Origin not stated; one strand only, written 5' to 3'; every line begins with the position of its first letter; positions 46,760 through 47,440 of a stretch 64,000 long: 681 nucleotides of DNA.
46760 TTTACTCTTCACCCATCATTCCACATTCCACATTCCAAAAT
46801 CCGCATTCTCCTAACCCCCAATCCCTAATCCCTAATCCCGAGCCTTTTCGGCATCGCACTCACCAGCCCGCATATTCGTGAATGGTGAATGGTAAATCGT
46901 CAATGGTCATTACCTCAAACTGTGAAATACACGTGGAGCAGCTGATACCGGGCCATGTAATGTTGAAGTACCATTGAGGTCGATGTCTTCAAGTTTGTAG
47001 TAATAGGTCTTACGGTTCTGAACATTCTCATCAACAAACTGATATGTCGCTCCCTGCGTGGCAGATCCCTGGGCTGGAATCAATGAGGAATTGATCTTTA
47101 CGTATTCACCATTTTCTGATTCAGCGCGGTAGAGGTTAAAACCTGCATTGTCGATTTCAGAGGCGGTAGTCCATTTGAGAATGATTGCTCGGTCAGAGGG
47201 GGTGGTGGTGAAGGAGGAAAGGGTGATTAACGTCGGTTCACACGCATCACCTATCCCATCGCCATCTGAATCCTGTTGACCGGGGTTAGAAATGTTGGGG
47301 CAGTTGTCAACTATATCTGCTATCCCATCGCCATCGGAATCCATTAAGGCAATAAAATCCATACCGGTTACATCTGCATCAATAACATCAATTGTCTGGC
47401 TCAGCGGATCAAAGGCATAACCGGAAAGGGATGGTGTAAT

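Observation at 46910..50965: DGR target is a 1351-aa secreted lipase-like multidomain protein with the variable region in its N-terminal domain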

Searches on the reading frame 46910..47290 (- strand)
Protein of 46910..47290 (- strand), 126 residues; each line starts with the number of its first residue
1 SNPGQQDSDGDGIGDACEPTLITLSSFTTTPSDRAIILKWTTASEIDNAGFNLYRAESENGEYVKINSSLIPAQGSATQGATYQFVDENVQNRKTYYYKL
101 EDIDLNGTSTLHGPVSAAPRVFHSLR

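Call 56: search_protein_families(library=ncbifam, proteins=[window:46910-47290:-], max_evalue=0.01)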
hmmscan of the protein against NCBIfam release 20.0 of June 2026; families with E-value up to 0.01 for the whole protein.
window:46910-47290:- (126 aa): 1 family
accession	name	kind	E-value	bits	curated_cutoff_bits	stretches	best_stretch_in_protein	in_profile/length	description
NF045500.1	Omp28_seleno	equivalog_domain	0.0051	16.2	200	1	2-19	292-309/377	Omp28-related selenoprotein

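Call 57: search_protein_families(library=pfam, proteins=[window:46910-47233:-], max_evalue=1)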
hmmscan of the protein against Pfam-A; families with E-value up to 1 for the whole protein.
window:46910-47233:- (107 aa): 3 families
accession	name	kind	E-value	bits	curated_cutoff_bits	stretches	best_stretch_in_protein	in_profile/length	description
PF16656.11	Pur_ac_phosph_N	-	0.031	15.3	30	1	10-83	10-80/93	Purple acid Phosphatase, N-terminal domain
PF22349.1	Fervidolysin_SD2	-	0.062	13.9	26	0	45-72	68-95/113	Fervidolysin, second beta-sandwich domain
PF15532.11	Ntox30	-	0.15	12.7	25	1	49-87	13-47/103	Bacterial toxin 30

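Call 67: search_solved_structures(query=A4, max_evalue=1)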
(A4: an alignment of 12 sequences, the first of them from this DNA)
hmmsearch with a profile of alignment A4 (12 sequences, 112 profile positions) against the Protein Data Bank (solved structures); distinct sequences matched with E-value up to 1: 2.
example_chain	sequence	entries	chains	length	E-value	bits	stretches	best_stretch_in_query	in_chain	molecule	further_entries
1wa8_B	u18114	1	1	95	0.62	13.3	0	20-49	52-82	6 KDA EARLY SECRETORY ANTIGENIC TARGET (ESAT-6)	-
3fav_B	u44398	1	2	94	0.63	13.3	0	20-49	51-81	6 kDa early secretory antigenic target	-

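Call 74: predict_structure(alignment_id=A4)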
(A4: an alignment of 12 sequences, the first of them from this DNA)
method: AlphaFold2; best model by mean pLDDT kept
length: 112 residues; sequences in the alignment: 12
mean_pLDDT: 87.7   pTM: 0.81
mean pLDDT of the five models: 87.7, 86.8, 84.4, 78.6, 78.4
residues with pLDDT >= 90: 71; 70-90: 27; 50-70: 9; < 50: 5
segments of 3 or more residues with pLDDT < 50: none
pLDDT, mean of each block of 10 residues (from residue 1): 58 91 94 92 96 95 88 93 95 90 79 45
secondary structure, 60 per line:
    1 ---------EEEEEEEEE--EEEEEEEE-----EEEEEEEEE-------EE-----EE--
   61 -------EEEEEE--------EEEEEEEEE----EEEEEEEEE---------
elements in order: E10-18 E21-28 E34-42 E68-73 E82-90 E95-103

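Call 76: fold_search(model_id=the predicted structure, library=pdb)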
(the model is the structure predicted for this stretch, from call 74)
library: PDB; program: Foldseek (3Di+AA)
matches with E <= 10: 1867; with E <= 0.001: 3
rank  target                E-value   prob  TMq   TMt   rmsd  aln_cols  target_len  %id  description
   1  3mpc_A                4.7e-04  1.00  0.59  0.68   4.5        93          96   14  The crystal structure of a Fn3-like protein from Clostridium thermocellum (released 2010-08-11)
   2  4u4b                  6.5e-04  1.00  0.63  0.23   6.5       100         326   19  Crystal Structure of Pectate Lyase Pel3 from Pectobacterium carotovorum with one monomer in the A.U. (released 2015-08-05)
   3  8x06_B                9.5e-04  1.00  0.58  0.28   5.0       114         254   16  Cryo-EM structure of the IR/IGF-I complex, conformation 1 (released 2024-11-06)
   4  5j67_D                1.1e-03  1.00  0.64  0.15   4.6       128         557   15  Structure of Astrotactin-2, a conserved vertebrate-specific and perforin-like membrane protein involved in neuronal de (released 2016-05-25)
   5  4u49_A                1.2e-03  1.00  0.61  0.23   4.7        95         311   21  Crystal structure of Pectate Lyase Pel3 from Pectobacterium carotovorum with two monomers in the A.U (released 2015-08-05)
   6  5j67_B                1.3e-03  1.00  0.54  0.13   5.9       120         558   16  Structure of Astrotactin-2, a conserved vertebrate-specific and perforin-like membrane protein involved in neuronal de (released 2016-05-25)
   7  3b4n_A                1.4e-03  1.00  0.65  0.25   2.7        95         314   18  Crystal Structure Analysis of Pectate Lyase PelI from Erwinia chrysanthemi (released 2008-04-29)
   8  3b8y_A                1.5e-03  1.00  0.65  0.25   2.1        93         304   16  Crystal Structure of Pectate Lyase PelI from Erwinia chrysanthemi in complex with tetragalacturonic acid (released 2008-04-29)
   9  5j67_A                1.7e-03  1.00  0.60  0.14   4.5       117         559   14  Structure of Astrotactin-2, a conserved vertebrate-specific and perforin-like membrane protein involved in neuronal de (released 2016-05-25)
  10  4u49_B                2.0e-03  1.00  0.60  0.23   3.2        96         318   19  Crystal structure of Pectate Lyase Pel3 from Pectobacterium carotovorum with two monomers in the A.U (released 2015-08-05)
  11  5g56                  2.1e-03  1.00  0.54  0.10   5.0        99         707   19  THE TETRA-MODULAR CELLULOSOMAL ARABINOXYLANASE CtXyl5A STRUCTURE AS REVEALED BY X-RAY CRYSTALLOGRAPHY (released 2016-06-29)
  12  1x5z_MODEL_1_A        2.2e-03  1.00  0.63  0.62   6.5       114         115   20  Solution structure of the fibronectin type-III domain of human protein tyrosine phosphatase, receptor type, D  (released 2005-11-17)
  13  2ic2_B                2.4e-03  1.00  0.73  0.72   3.1       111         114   14  Crystal Structure of the First FNIII Domain of Ihog (released 2006-10-24)
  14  5j67_C                2.4e-03  1.00  0.58  0.14   5.4       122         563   16  Structure of Astrotactin-2, a conserved vertebrate-specific and perforin-like membrane protein involved in neuronal de (released 2016-05-25)
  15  7y5r                  2.5e-03  1.00  0.65  0.69   2.9       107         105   14  Crystal structure of sDscam FNIII2 domain, isoform alpha7 (released 2023-05-24)
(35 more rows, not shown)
